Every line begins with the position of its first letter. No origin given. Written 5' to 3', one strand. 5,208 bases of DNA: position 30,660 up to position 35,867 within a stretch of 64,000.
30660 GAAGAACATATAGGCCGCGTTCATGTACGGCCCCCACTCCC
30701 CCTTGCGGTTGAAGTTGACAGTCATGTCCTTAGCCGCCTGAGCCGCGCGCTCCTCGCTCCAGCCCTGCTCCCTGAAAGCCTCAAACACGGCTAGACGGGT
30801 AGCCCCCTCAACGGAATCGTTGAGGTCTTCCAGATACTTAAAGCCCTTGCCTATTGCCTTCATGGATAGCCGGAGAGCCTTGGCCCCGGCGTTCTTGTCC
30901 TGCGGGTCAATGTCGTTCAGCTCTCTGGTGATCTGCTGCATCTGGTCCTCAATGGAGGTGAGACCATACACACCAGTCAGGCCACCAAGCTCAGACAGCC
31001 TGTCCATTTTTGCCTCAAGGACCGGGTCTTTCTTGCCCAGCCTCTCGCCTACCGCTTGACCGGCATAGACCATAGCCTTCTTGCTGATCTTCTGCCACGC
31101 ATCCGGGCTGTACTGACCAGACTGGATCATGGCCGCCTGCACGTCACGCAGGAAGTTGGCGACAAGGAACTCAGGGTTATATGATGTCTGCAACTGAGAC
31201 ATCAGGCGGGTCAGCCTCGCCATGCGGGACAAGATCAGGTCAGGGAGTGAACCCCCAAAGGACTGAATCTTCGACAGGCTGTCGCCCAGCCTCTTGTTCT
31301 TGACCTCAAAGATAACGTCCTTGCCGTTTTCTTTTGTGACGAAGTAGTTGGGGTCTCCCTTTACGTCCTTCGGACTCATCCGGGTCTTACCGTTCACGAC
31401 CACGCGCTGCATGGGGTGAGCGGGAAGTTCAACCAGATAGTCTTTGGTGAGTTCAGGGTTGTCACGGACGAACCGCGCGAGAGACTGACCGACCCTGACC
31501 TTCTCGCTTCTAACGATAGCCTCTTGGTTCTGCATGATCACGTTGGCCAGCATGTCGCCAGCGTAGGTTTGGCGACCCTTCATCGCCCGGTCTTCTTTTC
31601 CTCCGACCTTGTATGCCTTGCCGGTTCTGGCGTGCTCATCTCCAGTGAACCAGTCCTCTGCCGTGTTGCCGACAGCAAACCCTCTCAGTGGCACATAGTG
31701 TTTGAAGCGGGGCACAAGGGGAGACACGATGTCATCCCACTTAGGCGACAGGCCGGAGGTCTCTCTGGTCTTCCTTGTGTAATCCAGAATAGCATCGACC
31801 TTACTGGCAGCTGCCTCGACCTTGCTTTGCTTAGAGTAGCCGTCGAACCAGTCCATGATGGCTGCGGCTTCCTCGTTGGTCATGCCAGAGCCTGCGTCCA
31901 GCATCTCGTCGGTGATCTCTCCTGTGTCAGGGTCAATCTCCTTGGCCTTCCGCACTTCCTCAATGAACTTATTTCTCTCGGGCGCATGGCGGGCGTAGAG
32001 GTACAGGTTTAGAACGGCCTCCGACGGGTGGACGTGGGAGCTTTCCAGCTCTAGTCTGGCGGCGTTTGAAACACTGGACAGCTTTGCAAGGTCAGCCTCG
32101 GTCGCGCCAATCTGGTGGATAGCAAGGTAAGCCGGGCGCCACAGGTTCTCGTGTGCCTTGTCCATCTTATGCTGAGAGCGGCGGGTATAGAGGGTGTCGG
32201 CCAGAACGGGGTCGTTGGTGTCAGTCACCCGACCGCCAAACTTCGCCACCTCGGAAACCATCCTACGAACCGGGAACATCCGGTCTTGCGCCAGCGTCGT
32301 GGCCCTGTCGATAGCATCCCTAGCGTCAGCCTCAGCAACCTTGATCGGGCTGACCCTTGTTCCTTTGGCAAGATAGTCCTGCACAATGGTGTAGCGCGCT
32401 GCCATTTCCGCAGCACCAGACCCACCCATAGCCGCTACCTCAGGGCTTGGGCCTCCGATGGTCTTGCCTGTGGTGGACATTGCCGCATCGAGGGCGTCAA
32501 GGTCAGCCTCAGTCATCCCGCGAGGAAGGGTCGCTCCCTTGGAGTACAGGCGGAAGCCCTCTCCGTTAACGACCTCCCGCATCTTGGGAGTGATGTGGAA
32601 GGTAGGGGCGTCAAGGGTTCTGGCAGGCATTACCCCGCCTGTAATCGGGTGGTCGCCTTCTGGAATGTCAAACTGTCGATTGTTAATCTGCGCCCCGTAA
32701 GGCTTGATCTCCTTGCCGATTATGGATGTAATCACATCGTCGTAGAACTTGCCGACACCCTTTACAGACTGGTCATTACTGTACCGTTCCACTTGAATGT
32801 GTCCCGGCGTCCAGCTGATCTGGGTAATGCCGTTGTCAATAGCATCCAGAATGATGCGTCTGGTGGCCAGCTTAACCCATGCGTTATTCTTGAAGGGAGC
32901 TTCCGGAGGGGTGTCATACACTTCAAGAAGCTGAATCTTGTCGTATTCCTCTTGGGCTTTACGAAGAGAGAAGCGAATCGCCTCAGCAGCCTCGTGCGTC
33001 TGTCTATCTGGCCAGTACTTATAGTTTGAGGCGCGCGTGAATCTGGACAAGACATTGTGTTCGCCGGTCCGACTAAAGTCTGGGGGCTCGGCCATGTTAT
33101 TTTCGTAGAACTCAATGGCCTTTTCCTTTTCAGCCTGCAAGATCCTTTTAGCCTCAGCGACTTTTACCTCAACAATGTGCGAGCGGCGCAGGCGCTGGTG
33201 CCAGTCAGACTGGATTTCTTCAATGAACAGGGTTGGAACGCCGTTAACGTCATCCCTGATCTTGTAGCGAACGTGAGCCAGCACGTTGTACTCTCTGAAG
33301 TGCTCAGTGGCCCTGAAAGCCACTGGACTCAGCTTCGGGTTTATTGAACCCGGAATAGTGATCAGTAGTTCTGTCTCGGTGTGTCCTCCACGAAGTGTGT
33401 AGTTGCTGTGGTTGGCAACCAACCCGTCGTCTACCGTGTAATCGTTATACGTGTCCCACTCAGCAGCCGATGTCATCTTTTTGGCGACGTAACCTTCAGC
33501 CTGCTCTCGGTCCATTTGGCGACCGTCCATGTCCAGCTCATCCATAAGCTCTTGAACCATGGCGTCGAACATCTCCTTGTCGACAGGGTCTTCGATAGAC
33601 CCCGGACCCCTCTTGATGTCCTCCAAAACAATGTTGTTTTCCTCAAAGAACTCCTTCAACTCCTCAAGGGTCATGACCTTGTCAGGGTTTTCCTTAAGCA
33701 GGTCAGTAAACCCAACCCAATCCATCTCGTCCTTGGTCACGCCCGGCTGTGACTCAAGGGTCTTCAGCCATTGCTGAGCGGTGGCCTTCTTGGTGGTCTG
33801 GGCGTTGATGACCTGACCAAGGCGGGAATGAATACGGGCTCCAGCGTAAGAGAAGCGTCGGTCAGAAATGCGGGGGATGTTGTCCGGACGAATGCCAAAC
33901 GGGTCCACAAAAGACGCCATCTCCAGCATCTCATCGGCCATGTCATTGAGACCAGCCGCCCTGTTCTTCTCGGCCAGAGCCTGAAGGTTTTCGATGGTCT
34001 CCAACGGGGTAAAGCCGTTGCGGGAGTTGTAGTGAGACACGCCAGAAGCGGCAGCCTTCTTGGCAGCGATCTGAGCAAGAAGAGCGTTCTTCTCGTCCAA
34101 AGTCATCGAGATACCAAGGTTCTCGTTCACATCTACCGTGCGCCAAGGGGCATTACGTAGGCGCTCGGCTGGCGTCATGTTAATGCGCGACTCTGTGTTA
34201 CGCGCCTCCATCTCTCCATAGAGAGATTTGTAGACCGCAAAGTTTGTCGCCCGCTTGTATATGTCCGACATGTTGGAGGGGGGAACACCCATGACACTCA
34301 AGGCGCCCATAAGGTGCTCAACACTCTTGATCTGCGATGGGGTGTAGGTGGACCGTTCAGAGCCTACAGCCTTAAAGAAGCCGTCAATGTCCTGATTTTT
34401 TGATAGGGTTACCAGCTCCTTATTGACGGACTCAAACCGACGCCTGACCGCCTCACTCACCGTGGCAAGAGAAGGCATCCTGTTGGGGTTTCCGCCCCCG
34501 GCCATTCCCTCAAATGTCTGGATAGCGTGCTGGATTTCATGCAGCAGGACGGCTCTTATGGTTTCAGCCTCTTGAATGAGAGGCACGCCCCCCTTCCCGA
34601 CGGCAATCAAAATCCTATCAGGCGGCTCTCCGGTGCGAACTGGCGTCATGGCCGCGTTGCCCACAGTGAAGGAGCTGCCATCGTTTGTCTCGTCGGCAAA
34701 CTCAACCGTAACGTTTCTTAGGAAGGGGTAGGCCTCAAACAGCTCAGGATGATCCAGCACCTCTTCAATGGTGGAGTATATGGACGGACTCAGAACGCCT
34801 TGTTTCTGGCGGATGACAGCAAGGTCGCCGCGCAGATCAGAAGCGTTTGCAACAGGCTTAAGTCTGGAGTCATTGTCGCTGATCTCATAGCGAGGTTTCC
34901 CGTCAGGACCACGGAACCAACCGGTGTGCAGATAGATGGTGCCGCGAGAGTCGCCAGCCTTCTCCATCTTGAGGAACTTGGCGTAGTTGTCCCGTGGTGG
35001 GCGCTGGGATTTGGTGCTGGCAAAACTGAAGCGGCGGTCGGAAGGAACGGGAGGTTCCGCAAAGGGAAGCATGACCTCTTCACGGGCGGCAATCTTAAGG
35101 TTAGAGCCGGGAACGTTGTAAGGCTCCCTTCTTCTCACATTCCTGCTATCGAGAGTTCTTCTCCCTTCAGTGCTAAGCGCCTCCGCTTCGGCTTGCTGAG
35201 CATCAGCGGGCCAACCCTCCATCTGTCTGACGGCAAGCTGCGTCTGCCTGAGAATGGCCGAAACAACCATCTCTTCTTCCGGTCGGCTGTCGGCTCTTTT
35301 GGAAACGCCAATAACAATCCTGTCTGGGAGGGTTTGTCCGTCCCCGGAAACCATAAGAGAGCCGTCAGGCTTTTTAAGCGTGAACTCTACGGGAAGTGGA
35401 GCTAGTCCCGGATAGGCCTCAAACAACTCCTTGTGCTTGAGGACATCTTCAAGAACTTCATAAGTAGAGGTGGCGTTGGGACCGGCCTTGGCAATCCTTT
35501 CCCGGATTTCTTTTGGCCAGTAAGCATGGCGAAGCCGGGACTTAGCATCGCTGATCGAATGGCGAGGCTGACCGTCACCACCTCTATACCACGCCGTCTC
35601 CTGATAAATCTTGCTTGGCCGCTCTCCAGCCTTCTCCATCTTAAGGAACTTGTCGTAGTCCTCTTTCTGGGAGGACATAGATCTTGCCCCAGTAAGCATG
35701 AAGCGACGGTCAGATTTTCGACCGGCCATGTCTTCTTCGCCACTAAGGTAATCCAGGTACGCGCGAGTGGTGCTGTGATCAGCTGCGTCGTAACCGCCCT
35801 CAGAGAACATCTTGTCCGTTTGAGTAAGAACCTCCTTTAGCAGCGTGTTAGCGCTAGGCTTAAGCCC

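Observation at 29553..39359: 3268-aa giant virion protein with three zincin HExxH motifs: a polyvalent-protein-like ejected effector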

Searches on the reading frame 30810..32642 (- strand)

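Call 22: search_protein_families(library=pfam, proteins=[window:30810-32642:-], max_evalue=10)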
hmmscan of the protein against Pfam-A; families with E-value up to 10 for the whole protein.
window:30810-32642:- (611 aa): 1 family
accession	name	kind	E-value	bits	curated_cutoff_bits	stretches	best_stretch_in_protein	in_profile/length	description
PF14848.11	HU-DNA_bdg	-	0.2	12.1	30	1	218-266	11-57/124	DNA-binding domain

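Call 23: search_protein_families(library=ncbifam, proteins=[window:30810-32642:-], max_evalue=1)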
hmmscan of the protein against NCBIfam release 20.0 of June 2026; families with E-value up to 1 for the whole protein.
window:30810-32642:- (611 aa): 0 families

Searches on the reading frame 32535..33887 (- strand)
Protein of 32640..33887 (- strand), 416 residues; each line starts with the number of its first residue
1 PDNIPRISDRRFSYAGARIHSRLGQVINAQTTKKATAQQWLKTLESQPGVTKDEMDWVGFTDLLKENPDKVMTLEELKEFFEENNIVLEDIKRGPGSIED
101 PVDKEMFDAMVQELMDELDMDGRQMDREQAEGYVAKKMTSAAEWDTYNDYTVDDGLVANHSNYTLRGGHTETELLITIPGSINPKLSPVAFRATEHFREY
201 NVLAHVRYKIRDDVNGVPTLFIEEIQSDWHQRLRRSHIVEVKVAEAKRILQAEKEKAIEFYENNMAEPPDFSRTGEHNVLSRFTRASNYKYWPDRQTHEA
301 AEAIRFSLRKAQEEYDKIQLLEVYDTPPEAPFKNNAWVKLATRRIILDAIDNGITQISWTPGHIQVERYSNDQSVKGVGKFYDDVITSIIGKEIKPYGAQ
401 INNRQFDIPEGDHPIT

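Call 22: search_protein_families(library=pfam, proteins=[window:32640-33887:-], max_evalue=10)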
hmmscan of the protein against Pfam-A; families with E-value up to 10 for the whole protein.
window:32640-33887:- (416 aa): 0 families

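Call 23: search_protein_families(library=ncbifam, proteins=[window:32640-33887:-], max_evalue=1)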
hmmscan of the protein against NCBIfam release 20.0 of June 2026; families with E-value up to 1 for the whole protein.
window:32640-33887:- (416 aa): 0 families

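Call 71: predict_structure(alignment_id=A3)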
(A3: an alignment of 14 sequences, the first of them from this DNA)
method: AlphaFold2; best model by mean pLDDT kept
length: 446 residues; sequences in the alignment: 14
mean_pLDDT: 80.2   pTM: 0.75
mean pLDDT of the five models: 80.2, 79.7, 79.2, 77.5, 74.7
residues with pLDDT >= 90: 134; 70-90: 218; 50-70: 61; < 50: 33
segments of 3 or more residues with pLDDT < 50: 1-11, 139-147, 182-189
pLDDT, mean of each block of 10 residues (from residue 1): 30 79 93 95 89 87 93 87 84 85 92 85 86 63 47 74 88 65 48 76 94 95 80 75 88 83 61 62 76 85 85 68 77 92 91 93 65 87 95 96 81 82 97 86 66
secondary structure, 60 per line:
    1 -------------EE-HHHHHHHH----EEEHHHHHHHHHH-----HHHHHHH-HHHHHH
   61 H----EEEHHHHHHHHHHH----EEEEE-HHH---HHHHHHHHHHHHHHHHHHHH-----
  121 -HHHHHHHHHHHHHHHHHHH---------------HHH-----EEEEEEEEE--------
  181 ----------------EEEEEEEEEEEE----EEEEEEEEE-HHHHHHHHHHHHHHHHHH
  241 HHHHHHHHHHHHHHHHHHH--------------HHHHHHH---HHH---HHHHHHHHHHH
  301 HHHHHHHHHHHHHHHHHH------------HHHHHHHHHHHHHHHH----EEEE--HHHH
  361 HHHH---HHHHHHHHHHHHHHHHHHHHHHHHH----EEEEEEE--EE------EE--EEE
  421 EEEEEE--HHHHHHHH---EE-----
elements in order: H17-24 E29-31 H32-41 H47-53 H55-61 E66-68 H69-79 E84-88 H96-115 H122-140 E164-172 E197-208 E213-221 H223-259 H274-280 H290-318 H331-346 E351-354 H357-364 H368-392 E397-403 E418-426 H429-436

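Call 95: search_solved_structures(query=A3, max_evalue=10)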
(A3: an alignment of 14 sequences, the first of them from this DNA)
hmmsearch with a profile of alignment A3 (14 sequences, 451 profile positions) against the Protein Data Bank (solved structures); distinct sequences matched with E-value up to 10: 10.
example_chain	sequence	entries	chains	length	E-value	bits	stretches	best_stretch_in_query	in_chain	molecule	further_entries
2nqo_A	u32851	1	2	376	0.22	13.8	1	358-405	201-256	Gamma-glutamyltranspeptidase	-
2qm6_A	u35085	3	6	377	0.22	13.8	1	358-405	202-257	Gamma-glutamyltranspeptidase | Gamma-glutamyltranspeptidase (Ggt) Large subunit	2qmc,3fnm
5bpk_A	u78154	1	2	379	0.23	13.8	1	358-405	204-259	Gamma-glutamyltranspeptidase (Ggt)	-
1ddf_A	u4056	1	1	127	0.23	13.8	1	50-144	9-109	FAS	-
3ezq_A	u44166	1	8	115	0.25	13.6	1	50-143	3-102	Tumor necrosis factor receptor superfamily member 6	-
5xlu_A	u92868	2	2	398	0.77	12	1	359-401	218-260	Gamma glutamyl transpeptidase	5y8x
5y9b_A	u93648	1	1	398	0.78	12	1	359-401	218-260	Gamma glutamyl transpeptidase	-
4y23_A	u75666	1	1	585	1.1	11.5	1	359-400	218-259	Gamma glutamyl transpeptidase,Gamma-glutamyltranspeptidase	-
4ott_A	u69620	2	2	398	1.1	11.5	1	359-401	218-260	Gamma glutamyl transpeptidase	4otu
9nzg_A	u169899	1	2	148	6.8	8.9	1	17-139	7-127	De novo designed protein, EPIC Q51N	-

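Call 96: search_protein_families(library=pfam, alignment_id=A3, max_evalue=0.01)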
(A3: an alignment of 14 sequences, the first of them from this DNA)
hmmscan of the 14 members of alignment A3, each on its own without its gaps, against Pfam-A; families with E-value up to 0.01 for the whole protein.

A. member 1, seq(446 aa): 0 families

B. families by the number of members that match (of 14 scanned): 2 families
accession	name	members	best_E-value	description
PF13655.11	RVT_N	1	0.0057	N-terminal domain of reverse transcriptase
PF05405.19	Mt_ATP-synt_B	1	0.0088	Mitochondrial ATP synthase B chain precursor (ATP-synt_B)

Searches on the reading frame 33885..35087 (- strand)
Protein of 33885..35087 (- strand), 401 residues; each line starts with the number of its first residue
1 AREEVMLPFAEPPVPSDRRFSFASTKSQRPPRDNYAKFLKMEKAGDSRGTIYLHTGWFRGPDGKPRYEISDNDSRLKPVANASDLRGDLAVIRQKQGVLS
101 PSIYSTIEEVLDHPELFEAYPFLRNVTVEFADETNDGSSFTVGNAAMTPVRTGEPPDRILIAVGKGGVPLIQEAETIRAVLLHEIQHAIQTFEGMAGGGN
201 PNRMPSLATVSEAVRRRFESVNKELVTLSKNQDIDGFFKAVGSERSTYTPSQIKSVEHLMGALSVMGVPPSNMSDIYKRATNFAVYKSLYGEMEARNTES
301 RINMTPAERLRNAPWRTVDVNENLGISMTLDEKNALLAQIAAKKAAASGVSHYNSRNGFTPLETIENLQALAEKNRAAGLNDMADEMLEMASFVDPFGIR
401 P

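Call 22: search_protein_families(library=pfam, proteins=[window:33885-35087:-], max_evalue=10)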
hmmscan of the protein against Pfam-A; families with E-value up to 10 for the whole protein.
window:33885-35087:- (401 aa): 1 family
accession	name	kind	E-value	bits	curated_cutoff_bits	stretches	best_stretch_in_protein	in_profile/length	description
PF18838.6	LPD23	-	2.3e-12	46.9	27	1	20-76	1-57/58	Large polyvalent protein associated domain 23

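Call 23: search_protein_families(library=ncbifam, proteins=[window:33885-35087:-], max_evalue=1)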
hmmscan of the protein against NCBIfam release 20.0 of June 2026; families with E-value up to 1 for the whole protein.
window:33885-35087:- (401 aa): 0 families

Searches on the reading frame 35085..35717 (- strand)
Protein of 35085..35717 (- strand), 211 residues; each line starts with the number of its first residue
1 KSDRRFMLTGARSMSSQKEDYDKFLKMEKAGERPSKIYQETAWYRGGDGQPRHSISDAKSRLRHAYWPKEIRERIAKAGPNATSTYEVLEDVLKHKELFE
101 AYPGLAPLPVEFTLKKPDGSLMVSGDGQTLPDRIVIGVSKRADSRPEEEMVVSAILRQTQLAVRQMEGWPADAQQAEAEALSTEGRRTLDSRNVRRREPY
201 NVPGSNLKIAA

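Call 22: search_protein_families(library=pfam, proteins=[window:35085-35717:-], max_evalue=10)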
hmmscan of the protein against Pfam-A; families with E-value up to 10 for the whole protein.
window:35085-35717:- (211 aa): 1 family
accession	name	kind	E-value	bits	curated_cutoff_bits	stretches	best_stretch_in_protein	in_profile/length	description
PF18838.6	LPD23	-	6.9e-08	32.6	27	1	9-62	4-57/58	Large polyvalent protein associated domain 23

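Call 23: search_protein_families(library=ncbifam, proteins=[window:35085-35717:-], max_evalue=1)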
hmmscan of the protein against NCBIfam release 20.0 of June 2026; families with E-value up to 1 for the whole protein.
window:35085-35717:- (211 aa): 0 families
